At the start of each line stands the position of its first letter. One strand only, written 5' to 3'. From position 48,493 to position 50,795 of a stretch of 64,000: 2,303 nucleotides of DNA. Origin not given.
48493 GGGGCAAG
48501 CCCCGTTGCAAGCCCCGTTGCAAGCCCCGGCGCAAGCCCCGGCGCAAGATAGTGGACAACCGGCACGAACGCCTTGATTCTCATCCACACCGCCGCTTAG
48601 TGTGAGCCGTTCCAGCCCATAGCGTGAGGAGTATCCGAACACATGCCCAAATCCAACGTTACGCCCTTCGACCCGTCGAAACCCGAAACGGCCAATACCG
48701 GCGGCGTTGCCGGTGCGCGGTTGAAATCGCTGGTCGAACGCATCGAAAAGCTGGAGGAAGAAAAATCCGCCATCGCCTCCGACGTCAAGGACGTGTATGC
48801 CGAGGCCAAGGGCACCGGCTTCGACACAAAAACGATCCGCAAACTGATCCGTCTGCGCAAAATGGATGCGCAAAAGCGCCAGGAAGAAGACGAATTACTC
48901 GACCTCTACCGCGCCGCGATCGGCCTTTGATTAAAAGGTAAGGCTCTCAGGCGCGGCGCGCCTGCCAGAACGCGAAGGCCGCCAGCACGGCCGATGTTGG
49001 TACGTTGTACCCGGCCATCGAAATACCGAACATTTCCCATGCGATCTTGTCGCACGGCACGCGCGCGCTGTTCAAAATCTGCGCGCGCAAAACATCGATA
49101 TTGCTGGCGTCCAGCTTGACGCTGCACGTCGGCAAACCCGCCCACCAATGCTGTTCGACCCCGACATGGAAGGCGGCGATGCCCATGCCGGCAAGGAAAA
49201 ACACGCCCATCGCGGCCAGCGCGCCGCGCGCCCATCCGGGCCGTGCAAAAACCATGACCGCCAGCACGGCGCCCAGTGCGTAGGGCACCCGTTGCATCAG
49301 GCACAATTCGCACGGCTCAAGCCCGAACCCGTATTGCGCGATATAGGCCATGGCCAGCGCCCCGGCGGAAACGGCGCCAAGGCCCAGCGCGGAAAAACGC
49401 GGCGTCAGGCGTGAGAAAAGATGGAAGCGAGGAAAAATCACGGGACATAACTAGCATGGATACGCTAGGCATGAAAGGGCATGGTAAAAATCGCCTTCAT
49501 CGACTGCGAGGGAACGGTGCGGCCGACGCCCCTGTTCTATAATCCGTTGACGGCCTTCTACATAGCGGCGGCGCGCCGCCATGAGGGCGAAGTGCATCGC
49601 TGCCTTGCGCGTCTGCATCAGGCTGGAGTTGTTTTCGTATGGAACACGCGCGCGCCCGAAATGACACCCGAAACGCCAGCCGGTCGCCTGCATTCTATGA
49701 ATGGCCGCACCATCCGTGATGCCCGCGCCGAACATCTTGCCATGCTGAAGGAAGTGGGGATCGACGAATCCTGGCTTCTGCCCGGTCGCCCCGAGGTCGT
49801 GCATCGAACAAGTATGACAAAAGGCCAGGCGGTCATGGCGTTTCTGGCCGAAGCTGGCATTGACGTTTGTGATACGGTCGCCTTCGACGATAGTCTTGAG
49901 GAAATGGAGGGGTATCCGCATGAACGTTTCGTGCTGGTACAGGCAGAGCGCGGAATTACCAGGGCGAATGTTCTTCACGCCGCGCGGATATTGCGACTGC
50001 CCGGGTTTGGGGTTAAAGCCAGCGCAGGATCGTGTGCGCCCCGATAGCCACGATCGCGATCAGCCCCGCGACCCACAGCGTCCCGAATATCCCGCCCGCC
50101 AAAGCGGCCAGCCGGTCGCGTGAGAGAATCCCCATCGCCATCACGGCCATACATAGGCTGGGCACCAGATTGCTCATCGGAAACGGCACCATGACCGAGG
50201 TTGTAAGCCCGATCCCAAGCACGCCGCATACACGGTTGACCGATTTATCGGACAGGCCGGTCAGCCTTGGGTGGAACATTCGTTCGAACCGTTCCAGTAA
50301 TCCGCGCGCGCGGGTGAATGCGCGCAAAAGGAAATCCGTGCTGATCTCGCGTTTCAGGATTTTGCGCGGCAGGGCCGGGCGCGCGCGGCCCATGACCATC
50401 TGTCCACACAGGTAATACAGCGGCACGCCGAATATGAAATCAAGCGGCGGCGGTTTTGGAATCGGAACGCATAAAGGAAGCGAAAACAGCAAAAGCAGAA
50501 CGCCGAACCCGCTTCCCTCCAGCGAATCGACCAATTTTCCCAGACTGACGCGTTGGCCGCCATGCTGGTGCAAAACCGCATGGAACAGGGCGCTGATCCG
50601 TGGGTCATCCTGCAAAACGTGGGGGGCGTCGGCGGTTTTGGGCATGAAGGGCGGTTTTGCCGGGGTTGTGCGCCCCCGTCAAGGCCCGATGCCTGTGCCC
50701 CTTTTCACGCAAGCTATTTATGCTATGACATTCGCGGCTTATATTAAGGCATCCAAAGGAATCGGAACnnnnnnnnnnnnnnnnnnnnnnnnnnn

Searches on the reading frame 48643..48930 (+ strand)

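Call 83: search_protein_families(library=pfam, proteins=[window:48643-48930:+], max_evalue=0.001)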
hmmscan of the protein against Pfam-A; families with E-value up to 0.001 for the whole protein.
window:48643-48930:+ (95 aa): 1 family
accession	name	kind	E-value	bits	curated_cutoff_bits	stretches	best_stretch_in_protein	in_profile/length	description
PF10073.14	GapR_DNA-bd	-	1.3e-32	111.7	22.6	1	25-94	3-72/72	GapR-like, DNA-binding domain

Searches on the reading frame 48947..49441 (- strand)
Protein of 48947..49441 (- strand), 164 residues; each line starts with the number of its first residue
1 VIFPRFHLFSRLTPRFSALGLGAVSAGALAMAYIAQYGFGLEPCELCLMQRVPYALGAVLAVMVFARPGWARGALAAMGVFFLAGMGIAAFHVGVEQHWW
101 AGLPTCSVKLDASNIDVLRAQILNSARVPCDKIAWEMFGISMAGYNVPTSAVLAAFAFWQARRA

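Call 83: search_protein_families(library=pfam, proteins=[window:48947-49441:-], max_evalue=0.001)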
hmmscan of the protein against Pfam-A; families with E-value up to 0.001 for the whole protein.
window:48947-49441:- (164 aa): 1 family
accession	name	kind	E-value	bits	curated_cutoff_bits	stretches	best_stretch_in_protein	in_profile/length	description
PF02600.21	DsbB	-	1e-32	114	22.1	1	15-159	2-147/148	Disulfide bond formation protein DsbB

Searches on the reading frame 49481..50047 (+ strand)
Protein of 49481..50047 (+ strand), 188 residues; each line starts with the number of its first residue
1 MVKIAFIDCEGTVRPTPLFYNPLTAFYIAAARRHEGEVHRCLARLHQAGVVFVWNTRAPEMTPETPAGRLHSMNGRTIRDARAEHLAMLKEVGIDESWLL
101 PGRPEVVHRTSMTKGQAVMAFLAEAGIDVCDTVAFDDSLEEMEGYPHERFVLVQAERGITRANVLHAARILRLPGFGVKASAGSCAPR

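Call 83: search_protein_families(library=pfam, proteins=[window:49481-50047:+], max_evalue=0.001)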
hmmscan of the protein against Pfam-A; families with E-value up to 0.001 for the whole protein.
window:49481-50047:+ (188 aa): 1 family
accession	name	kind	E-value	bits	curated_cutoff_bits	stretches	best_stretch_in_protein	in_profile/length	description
PF18143.6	HAD_SAK_2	-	0.00067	20.5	27.5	0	93-164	88-139/139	HAD domain in Swiss Army Knife RNA repair proteins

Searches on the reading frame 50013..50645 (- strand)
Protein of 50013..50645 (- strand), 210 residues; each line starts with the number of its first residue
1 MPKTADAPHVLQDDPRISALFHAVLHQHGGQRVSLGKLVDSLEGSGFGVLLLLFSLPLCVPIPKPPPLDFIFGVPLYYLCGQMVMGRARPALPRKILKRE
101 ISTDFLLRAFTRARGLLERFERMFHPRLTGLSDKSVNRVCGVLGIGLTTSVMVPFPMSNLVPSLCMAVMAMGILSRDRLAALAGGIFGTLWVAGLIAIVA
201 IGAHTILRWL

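Call 83: search_protein_families(library=pfam, proteins=[window:50013-50645:-], max_evalue=0.001)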
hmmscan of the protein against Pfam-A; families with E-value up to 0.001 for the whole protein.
window:50013-50645:- (210 aa): 1 family
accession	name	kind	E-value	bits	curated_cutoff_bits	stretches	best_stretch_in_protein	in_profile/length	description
PF06055.17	ExoD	-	4.3e-45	153.7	23.8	1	18-193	2-176/180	Exopolysaccharide synthesis, ExoD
